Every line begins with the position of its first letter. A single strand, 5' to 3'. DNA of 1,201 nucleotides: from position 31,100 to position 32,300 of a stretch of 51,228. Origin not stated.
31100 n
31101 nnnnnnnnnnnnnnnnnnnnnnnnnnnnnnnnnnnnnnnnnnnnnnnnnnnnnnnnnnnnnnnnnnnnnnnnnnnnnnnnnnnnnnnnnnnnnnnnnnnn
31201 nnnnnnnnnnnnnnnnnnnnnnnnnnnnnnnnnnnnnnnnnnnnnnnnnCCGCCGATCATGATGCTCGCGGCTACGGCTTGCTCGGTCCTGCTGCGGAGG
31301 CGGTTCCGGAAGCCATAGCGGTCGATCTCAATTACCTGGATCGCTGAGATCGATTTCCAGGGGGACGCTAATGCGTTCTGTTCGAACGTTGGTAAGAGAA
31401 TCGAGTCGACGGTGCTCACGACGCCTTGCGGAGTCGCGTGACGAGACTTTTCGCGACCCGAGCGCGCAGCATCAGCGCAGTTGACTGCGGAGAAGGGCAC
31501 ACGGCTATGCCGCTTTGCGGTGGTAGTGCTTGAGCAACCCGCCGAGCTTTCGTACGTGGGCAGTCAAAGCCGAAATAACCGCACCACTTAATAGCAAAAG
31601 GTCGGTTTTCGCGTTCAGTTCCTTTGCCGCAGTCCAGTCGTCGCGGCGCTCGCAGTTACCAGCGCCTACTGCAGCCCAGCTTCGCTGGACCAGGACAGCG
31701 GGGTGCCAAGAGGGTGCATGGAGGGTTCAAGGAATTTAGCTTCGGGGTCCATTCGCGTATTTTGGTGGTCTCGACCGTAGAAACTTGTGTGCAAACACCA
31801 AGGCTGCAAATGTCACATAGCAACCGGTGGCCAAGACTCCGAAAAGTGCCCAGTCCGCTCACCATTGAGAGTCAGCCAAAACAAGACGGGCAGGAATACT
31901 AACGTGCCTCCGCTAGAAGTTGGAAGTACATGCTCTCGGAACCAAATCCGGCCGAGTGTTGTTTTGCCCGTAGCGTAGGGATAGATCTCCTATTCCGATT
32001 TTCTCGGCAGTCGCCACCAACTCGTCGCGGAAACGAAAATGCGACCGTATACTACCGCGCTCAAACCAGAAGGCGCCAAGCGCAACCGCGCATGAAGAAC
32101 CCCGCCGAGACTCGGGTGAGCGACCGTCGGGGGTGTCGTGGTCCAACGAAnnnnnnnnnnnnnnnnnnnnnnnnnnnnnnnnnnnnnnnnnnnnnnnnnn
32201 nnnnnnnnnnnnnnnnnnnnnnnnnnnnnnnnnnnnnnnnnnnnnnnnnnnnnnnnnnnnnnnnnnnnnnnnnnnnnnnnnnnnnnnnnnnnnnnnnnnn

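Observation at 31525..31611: Dispersed ~85-bp repeat present twice (31525-31611 and 46612-46696), both in non-coding DNA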

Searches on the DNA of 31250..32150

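Call 10: search_rna_families(source=window, start=31250, end=32150, threshold=evalue, max_evalue=10)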
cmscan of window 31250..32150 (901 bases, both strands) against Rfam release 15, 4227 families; matches with E-value up to 10: 0.
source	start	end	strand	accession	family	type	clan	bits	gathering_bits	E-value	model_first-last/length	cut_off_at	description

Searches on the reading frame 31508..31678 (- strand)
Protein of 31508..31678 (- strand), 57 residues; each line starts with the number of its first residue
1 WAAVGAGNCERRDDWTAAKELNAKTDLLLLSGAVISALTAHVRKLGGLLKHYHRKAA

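Call 87: search_protein_representatives(protein=window:31508-31678:-)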
Query: 57 residues. Proteins with E-value up to 0.001 (for the whole library): 0; up to 1e-10: 0; up to 1e-30: 0. The best 0 are listed.
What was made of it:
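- No intact parent carrying the same linker version was found: phmmer of the A relic against 1.84 billion representatives gave 0 hits (call 87).
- Tried and rejected: phmmer of the 57-aa A relic against 1.84 billion representatives gave 0 hits (call 87).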
